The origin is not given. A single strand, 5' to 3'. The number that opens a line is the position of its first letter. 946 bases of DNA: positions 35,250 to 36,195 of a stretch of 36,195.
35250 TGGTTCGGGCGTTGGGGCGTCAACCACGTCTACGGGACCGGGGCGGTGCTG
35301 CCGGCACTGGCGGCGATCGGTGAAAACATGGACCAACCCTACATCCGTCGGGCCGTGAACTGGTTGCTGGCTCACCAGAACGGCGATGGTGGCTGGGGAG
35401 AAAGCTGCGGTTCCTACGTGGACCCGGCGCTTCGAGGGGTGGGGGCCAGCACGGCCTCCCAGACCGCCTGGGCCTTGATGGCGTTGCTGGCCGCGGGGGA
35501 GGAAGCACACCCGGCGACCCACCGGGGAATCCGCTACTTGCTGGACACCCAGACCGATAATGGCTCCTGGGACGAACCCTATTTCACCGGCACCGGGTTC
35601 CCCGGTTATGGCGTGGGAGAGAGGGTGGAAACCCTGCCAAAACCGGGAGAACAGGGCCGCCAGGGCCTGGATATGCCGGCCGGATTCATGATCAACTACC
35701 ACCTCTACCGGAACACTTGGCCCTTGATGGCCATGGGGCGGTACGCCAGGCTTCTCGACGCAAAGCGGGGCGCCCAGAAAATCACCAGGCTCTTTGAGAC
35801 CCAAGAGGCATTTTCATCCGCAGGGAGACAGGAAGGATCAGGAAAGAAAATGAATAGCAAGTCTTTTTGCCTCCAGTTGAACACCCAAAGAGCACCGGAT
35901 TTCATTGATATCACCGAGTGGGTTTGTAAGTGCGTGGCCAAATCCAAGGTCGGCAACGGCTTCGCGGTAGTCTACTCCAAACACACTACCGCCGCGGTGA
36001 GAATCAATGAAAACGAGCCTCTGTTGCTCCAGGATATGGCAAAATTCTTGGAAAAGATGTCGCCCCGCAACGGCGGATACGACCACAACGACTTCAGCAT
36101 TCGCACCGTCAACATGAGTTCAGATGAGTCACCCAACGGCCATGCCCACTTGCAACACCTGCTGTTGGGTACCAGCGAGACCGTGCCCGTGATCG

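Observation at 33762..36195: Squalene-hopene cyclase reading frame has no stop and runs in frame into a YjbQ/UPF0047 module (not in the ORF track)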

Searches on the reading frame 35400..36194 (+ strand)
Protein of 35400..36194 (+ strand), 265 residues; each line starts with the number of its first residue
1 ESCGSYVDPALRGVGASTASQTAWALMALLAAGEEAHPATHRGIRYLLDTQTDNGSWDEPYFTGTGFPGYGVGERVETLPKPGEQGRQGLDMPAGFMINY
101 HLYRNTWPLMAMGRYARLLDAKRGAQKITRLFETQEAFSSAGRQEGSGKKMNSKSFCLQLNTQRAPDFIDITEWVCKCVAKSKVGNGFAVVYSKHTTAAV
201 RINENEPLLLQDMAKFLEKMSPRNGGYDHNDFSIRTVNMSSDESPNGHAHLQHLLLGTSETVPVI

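Call 8: find_homologous_proteins(query=window:35400-36194:+)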
Query window:35400-36194:+ (265 aa): 3068 proteins with E <= 0.001 among 4381 candidates; the best 120 are listed.
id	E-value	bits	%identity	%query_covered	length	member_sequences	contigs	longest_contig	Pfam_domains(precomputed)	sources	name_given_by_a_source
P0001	1.1e-64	237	93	43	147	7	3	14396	PF01894.23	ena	-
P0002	4.6e-60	222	83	43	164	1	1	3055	PF13243.13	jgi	jgi:squalene-hopene/tetraprenyl-beta-curcumene cyclase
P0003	6.3e-60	221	84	44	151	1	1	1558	PF01894.23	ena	-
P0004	1.5e-59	220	85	43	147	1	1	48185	PF01894.23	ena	-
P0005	2.2e-59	220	86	43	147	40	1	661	PF01894.23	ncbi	-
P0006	2.8e-59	219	84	43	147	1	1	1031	PF01894.23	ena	-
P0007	3.8e-59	219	84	43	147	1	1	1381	PF01894.23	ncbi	-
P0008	3.8e-59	219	84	43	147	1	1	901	PF01894.23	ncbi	-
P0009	5.3e-59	218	83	43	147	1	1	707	PF01894.23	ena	-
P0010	5.9e-59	218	84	43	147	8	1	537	PF01894.23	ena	-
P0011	7.5e-59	218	85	43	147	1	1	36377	PF01894.23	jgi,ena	jgi:secondary thiamine-phosphate synthase enzyme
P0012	9.9e-59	217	83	43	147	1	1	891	PF01894.23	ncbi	-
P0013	1.4e-58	217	83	43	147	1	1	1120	PF01894.23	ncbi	-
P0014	1.4e-58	217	84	43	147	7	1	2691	PF01894.23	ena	-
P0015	1.8e-58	217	83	43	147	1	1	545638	PF01894.23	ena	-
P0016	1.8e-58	217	79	46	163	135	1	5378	PF01894.23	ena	-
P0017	2.0e-58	216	84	43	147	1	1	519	PF01894.23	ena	-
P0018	2.6e-58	216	85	43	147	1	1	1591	PF01894.23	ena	-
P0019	2.6e-58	216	84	43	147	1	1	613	PF01894.23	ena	-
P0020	3.4e-58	216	84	43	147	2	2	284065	PF01894.23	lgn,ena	-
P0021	3.6e-58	216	85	43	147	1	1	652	PF01894.23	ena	-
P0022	4.0e-58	215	83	43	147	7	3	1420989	PF01894.23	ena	-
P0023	4.9e-58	215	83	43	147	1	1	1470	PF01894.23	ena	-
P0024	5.6e-58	215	76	46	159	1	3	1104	PF01894.23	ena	-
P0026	7.0e-58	215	82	43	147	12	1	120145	PF01894.23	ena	-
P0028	9.2e-58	214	83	43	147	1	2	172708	PF01894.23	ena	-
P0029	9.4e-58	214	82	43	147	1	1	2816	PF01894.23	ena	-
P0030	9.5e-58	214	84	43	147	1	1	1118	PF01894.23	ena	-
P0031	1.3e-57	214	83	43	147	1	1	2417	PF01894.23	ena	-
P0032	1.4e-57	214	83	43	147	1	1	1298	PF01894.23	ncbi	-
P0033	1.5e-57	214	83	43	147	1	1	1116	PF01894.23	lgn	-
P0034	1.7e-57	213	81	43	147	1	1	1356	PF01894.23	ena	-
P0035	1.7e-57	213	81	43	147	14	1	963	PF01894.23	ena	-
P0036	1.8e-57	213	83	43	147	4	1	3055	PF01894.23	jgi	jgi:secondary thiamine-phosphate synthase enzyme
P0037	1.8e-57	213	83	43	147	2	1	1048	PF01894.23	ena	-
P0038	1.8e-57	213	82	43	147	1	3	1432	PF01894.23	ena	-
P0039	1.8e-57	213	81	43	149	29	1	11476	PF01894.23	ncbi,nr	ncbi:MAG: hypothetical protein BZY88_14555 [SAR202 cluster bacterium Io17-Chloro-G9]|nr:MAG: hypothe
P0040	2.1e-57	213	82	43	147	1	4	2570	PF01894.23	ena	-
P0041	2.7e-57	213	80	43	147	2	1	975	PF01894.23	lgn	-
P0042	3.4e-57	212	83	43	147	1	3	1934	PF01894.23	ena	-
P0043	3.4e-57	212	83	43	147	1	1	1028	PF01894.23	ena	-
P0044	3.4e-57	212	83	43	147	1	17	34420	PF01894.23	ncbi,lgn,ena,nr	ncbi:MAG: YjbQ family protein [Chloroflexi bacterium]|nr:YjbQ family protein [Chloroflexota bacteriu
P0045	3.4e-57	212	83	43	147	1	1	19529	PF01894.23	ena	-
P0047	3.5e-57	212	83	43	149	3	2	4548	PF01894.23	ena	-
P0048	4.6e-57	212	82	43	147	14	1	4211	PF01894.23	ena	-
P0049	5.0e-57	212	81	43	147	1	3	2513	PF01894.23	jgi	jgi:secondary thiamine-phosphate synthase enzyme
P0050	5.0e-57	212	81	43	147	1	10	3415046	PF01894.23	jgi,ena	jgi:secondary thiamine-phosphate synthase enzyme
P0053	5.8e-57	212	84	43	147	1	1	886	PF01894.23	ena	-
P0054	5.8e-57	212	80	43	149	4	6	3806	PF01894.23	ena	-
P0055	6.6e-57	211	83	43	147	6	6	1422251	PF01894.23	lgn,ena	-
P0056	6.7e-57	211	82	43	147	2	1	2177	PF01894.23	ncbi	-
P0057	6.7e-57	211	83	43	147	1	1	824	PF01894.23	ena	-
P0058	8.3e-57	211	81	43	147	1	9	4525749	PF01894.23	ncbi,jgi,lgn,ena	jgi:secondary thiamine-phosphate synthase enzyme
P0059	8.9e-57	211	83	43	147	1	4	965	PF01894.23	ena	-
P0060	9.0e-57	211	82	43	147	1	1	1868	PF01894.23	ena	-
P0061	9.0e-57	211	82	43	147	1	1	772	PF01894.23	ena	-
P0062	9.0e-57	211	83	43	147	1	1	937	PF01894.23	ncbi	-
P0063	9.0e-57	211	82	43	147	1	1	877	PF01894.23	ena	-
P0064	1.2e-56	211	82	43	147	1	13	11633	PF01894.23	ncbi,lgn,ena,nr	ncbi:MAG: YjbQ family protein [Chloroflexi bacterium]|nr:YjbQ family protein [Chloroflexota bacteriu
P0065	1.2e-56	211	82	43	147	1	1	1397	PF01894.23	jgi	-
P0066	1.2e-56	211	82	43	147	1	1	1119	PF01894.23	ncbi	-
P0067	1.2e-56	211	82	43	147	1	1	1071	PF01894.23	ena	-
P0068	1.2e-56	211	82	43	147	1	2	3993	PF01894.23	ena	-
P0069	1.3e-56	211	83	43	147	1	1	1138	PF01894.23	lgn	-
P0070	1.4e-56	210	82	43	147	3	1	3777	PF01894.23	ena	-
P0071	1.4e-56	210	83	43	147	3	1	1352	PF01894.23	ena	-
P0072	1.4e-56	210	81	43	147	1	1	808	PF01894.23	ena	-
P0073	1.6e-56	210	82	43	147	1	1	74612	PF01894.23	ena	-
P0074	1.7e-56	210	82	43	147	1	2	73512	PF01894.23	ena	-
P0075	1.7e-56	210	82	43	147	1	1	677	PF01894.23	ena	-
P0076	1.7e-56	210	82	43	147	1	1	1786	PF01894.23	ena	-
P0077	1.7e-56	210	83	43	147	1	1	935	PF01894.23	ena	-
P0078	1.7e-56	210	81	43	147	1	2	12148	PF01894.23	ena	-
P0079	1.7e-56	210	82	43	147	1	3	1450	PF01894.23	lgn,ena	-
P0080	1.8e-56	210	79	43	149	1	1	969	PF01894.23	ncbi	-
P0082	1.8e-56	210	80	43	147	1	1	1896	PF01894.23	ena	-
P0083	1.8e-56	210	79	43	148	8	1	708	PF01894.23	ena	-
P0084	2.1e-56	210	81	43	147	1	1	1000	PF01894.23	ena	-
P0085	2.3e-56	210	82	43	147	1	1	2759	PF01894.23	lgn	-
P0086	2.4e-56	210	81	43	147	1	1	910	PF01894.23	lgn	-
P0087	2.6e-56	210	82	43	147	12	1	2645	PF01894.23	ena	-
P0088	2.8e-56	209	83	43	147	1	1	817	PF01894.23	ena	-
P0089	3.4e-56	209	83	43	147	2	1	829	PF01894.23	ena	-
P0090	3.5e-56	209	82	43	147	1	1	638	PF01894.23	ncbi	-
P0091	3.5e-56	209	83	43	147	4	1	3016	PF01894.23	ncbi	-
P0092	3.6e-56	209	82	43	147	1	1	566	PF01894.23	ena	-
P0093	4.4e-56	209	81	43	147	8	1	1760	PF01894.23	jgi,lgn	jgi:secondary thiamine-phosphate synthase enzyme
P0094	4.8e-56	209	84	43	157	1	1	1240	PF01894.23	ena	-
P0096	5.2e-56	209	80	43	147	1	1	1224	PF01894.23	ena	-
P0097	6.0e-56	208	79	43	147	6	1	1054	PF01894.23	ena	-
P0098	6.3e-56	208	80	43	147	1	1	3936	PF01894.23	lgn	-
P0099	6.3e-56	208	82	43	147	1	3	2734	PF01894.23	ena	-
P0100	6.7e-56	208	81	43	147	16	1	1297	PF01894.23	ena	-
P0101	8.1e-56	208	81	43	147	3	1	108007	PF01894.23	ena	-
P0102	8.2e-56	208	80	43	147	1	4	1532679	PF01894.23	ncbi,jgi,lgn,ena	jgi:secondary thiamine-phosphate synthase enzyme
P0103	8.4e-56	208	80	43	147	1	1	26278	PF01894.23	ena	-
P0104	8.6e-56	208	79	43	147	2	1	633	PF01894.23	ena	-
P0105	8.7e-56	208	78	43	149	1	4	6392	PF01894.23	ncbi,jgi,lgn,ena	-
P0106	8.7e-56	208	79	43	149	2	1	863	PF01894.23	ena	-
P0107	8.8e-56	208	78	43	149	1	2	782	PF01894.23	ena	-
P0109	1.1e-55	207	82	43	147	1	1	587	PF01894.23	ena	-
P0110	1.2e-55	207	80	43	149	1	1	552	PF01894.23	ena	-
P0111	1.2e-55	207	81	43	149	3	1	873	PF01894.23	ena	-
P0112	1.5e-55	207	78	43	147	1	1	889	PF01894.23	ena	-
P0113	1.5e-55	207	78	43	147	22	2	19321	PF01894.23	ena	-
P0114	1.5e-55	207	81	43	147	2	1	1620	PF01894.23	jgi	-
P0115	1.7e-55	207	79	43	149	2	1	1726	PF01894.23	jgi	-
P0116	1.7e-55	207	77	43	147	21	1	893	PF01894.23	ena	-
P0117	1.7e-55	207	78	43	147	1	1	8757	PF01894.23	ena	-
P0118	1.8e-55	207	81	43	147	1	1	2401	PF01894.23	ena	-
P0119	2.2e-55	207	78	43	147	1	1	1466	PF01894.23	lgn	-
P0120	2.4e-55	206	79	43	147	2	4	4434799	PF01894.23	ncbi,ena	-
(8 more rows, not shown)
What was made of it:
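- Tried and rejected: Word-indexed homologue search (call 8).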

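Call 10: find_encoding_contigs(protein=P0001, flank=6000, max_places=4)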
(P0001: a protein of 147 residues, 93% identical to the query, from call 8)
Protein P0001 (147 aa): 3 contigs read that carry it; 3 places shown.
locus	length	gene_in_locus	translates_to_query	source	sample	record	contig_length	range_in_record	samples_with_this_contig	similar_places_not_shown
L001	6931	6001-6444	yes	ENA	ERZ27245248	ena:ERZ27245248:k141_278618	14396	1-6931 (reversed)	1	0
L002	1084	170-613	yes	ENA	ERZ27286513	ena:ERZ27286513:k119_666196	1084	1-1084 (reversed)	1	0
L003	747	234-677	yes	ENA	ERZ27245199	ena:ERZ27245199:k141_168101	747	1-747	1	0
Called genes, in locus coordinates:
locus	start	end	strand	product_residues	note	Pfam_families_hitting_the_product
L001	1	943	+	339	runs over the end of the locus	PF00348:polyprenyl_synt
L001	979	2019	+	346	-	PF04055:Radical_SAM, PF11946:DUF3463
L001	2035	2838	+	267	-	PF01048:PNP_UDP_1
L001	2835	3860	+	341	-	PF01073:3Beta_HSD, PF01370:Epimerase, PF02719:Polysacc_synt_2, PF04321:RmlD_sub_bind, PF05368:NmrA, PF13460:NAD_binding_10, PF16363:GDP_Man_Dehyd, PF07993:NAD_binding_4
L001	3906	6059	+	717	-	PF00432:Prenyltrans (faint), PF09492:Pec_lyase (faint), PF13249:SQHop_cyclase_N, PF07678:TED_complement (faint), PF13243:SQHop_cyclase_C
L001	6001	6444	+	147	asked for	PF01894:YjbQ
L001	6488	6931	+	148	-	?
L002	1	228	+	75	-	?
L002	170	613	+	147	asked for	PF01894:YjbQ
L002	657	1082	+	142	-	?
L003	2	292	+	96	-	?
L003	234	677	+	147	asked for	PF01894:YjbQ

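Call 11: find_encoding_contigs(protein=P0002, flank=4000, max_places=3)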
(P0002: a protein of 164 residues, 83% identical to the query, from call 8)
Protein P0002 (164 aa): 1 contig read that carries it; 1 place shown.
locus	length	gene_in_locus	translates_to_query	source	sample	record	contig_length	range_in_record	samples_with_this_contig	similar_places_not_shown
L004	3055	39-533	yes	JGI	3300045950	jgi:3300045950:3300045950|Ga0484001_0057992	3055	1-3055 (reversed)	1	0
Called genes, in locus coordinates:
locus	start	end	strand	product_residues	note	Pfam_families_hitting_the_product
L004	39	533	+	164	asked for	PF13243:SQHop_cyclase_C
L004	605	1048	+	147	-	PF01894:YjbQ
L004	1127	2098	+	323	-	PF00494:SQS_PSY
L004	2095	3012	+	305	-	PF00494:SQS_PSY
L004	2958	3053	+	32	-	?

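Call 27: search_protein_families(library=ncbifam, proteins=[L004:1127-2098:+, L004:2095-3012:+], max_evalue=0.00001)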
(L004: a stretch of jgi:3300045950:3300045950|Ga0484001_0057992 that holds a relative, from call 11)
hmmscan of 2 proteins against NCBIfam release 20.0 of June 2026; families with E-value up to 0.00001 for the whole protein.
L004:1127-2098:+ (323 aa): 5 families
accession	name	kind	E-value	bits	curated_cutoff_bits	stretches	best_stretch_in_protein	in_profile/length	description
TIGR03464.1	HpnC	equivalog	1.4e-95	319.8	250.45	1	1-302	1-263/267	squalene synthase HpnC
TIGR03465.1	HpnD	equivalog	6.1e-61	205.8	278.6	2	83-306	43-266/267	presqualene diphosphate synthase HpnD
NF045686.1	PhytoSynCyanob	equivalog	6.8e-44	150.2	550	2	90-306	76-305/310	15-cis-phytoene synthase CrtB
NF045921.1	PhytnSynCrtBRhod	equivalog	1.9e-23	83.4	500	1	95-303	64-274/307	15-cis-phytoene synthase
NF042419.1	Phyto_syn_CrtB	equivalog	1.3e-18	67.6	480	1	95-249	72-227/306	15-cis-phytoene synthase CrtB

L004:2095-3012:+ (305 aa): 6 families
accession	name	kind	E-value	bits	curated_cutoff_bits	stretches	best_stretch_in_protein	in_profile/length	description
TIGR03465.1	HpnD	equivalog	1.4e-78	263.6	278.6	1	15-290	2-266/267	presqualene diphosphate synthase HpnD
NF045686.1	PhytoSynCyanob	equivalog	5.2e-62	209.7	550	1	4-292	17-307/310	15-cis-phytoene synthase CrtB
TIGR03464.1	HpnC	equivalog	2.1e-53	181.5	250.45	1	16-288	3-265/267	squalene synthase HpnC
NF045921.1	PhytnSynCrtBRhod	equivalog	2.1e-43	149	500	1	9-293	8-280/307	15-cis-phytoene synthase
NF042419.1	Phyto_syn_CrtB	equivalog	5.5e-42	144.4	480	1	20-294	16-288/306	15-cis-phytoene synthase CrtB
TIGR01559.1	squal_synth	equivalog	9e-08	31.7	286.75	1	20-195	15-202/337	squalene synthase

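Call 51: search_solved_structures(query=P0001, max_evalue=0.001, show_alignments=1)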
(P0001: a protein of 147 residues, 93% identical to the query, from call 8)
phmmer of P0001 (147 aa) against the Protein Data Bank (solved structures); distinct sequences matched with E-value up to 0.001: 9.
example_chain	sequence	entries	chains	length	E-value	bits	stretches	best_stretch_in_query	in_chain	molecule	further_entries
1xbf_A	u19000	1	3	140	1.3e-21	80.3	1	9-145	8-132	Clostridium acetobutylicum Q97KL0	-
1vmh_A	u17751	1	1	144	2.5e-21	79.4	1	9-145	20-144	Uncharacterized conserved protein YjbQ/UPF0047 family, ortholog yugU B.subtilis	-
2p6c_A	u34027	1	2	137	4.7e-21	78.5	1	2-147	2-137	aq_2013 protein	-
2p6h_A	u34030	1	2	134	1.6e-20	76.7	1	9-147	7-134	Hypothetical protein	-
1ve0_A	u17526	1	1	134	2.3e-20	76.3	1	6-147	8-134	hypothetical protein (ST2072)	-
1vmj_A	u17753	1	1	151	7.4e-20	74.6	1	6-147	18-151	hypothetical protein TM0723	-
1vph_A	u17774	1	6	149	1.8e-17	66.9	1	8-147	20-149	hypothetical protein SSO2532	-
1vmf_A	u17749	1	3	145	1.2e-12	51.2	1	8-139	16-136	hypothetical protein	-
2cu5_A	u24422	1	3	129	2.7e-07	33.9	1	18-144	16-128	Conserved Hypothetical Protein TT1486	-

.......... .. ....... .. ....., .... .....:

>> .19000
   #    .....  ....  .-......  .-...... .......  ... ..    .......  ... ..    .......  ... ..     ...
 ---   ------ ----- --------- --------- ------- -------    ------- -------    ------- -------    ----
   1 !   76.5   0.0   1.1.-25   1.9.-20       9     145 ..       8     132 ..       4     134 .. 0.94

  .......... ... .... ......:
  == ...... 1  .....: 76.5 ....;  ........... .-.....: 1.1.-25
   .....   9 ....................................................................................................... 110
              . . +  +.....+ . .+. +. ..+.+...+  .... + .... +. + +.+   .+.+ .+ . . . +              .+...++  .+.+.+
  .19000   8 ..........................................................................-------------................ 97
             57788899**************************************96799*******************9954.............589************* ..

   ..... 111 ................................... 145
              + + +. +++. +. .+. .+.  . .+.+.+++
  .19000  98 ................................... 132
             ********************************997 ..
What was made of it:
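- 35850..36195 (+): yjbQ/UPF0047 module. The first 115 of 147 codons lie in the window, which cuts it off. It matches PDB YjbQ structures 1xbf, 1vmh and 2p6c at E about 1e-21 (call 51).
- On YjbQ / UPF0047 (PF01894, TIGR00149): P0001 (93% identical to the window's module) matches 1xbf_A at E = 1.3e-21 over residues 9-145 (call 51).
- Closest known: YjbQ/UPF0047 family. Different: The Dehalococcoidia subfamily has a 13-aa insertion (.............) before the NGHAH motif, making it 147 aa against about 130-140 (call 51).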

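Call 57: find_encoding_contigs(protein=P0058, flank=7000, max_places=2)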
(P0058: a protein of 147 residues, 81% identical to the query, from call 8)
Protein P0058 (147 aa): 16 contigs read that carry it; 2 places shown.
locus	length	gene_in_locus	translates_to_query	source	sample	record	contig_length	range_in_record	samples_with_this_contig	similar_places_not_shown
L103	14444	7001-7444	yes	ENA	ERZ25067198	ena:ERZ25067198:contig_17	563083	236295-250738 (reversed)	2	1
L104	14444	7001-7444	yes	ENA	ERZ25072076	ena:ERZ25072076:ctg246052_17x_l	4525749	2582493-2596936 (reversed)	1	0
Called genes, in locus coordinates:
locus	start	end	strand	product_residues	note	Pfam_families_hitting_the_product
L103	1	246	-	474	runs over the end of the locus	PF08811:DUF1800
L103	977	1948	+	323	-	PF00348:polyprenyl_synt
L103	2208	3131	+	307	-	PF04055:Radical_SAM, PF11946:DUF3463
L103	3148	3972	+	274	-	PF01048:PNP_UDP_1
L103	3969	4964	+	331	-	PF01073:3Beta_HSD, PF01370:Epimerase, PF02719:Polysacc_synt_2, PF04321:RmlD_sub_bind, PF05368:NmrA, PF13460:NAD_binding_10, PF16363:GDP_Man_Dehyd, PF07993:NAD_binding_4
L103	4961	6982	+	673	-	PF13249:SQHop_cyclase_N, PF09492:Pec_lyase (faint), PF13243:SQHop_cyclase_C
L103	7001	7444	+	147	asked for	PF01894:YjbQ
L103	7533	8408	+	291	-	PF00494:SQS_PSY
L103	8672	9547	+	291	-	PF01370:Epimerase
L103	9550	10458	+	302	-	PF01156:IU_nuc_hydro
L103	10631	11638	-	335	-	PF00248:Aldo_ket_red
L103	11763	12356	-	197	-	PF08819:DUF1802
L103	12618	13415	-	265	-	PF01026:TatD_DNase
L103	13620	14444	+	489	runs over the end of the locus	PF19295:SufBD_N (weak), PF01458:SUFBD_core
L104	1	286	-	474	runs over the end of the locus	PF08811:DUF1800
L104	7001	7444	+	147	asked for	PF01894:YjbQ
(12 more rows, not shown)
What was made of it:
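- The same cluster was found in a locus chosen by YjbQ similarity alone (call 57).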

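Call 58: search_protein_families(library=pfam, proteins=[L090:8576-9451:+, L090:9654-10658:+, L090:10703-11563:+], max_evalue=0.001)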
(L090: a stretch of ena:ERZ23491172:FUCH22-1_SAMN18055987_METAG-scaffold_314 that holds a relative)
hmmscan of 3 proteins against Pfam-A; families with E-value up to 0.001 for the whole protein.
L090:8576-9451:+ (291 aa): 1 family
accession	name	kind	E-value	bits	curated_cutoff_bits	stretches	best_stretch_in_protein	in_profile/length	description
PF00494.24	SQS_PSY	-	3.4e-78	263.4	26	1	18-268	4-262/263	Squalene/phytoene synthase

L090:9654-10658:+ (334 aa): 6 families
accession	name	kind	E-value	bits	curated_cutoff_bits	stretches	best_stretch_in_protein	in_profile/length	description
PF01370.27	Epimerase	-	7.4e-30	104.6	20.9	1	10-235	1-240/240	NAD dependent epimerase/dehydratase family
PF01073.25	3Beta_HSD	-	4.4e-16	59.2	22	1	11-190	1-191/280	3-beta hydroxysteroid dehydrogenase/isomerase family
PF04321.23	RmlD_sub_bind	-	1.3e-10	41.3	27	1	10-251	3-229/287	RmlD substrate binding domain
PF16363.11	GDP_Man_Dehyd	-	7e-10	39.3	27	1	12-184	2-187/332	GDP-mannose 4,6 dehydratase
PF07993.18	NAD_binding_4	-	1.6e-09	37.8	20.1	1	89-185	104-212/258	Male sterility protein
PF13460.12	NAD_binding_10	-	1.6e-05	25.3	27.2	1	14-134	1-111/184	NAD(P)H-binding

L090:10703-11563:+ (286 aa): 1 family
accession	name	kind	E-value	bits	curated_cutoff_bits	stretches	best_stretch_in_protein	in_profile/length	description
PF01156.24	IU_nuc_hydro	-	1.9e-66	225.2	34.2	1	1-270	17-296/297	Inosine-uridine preferring nucleoside hydrolase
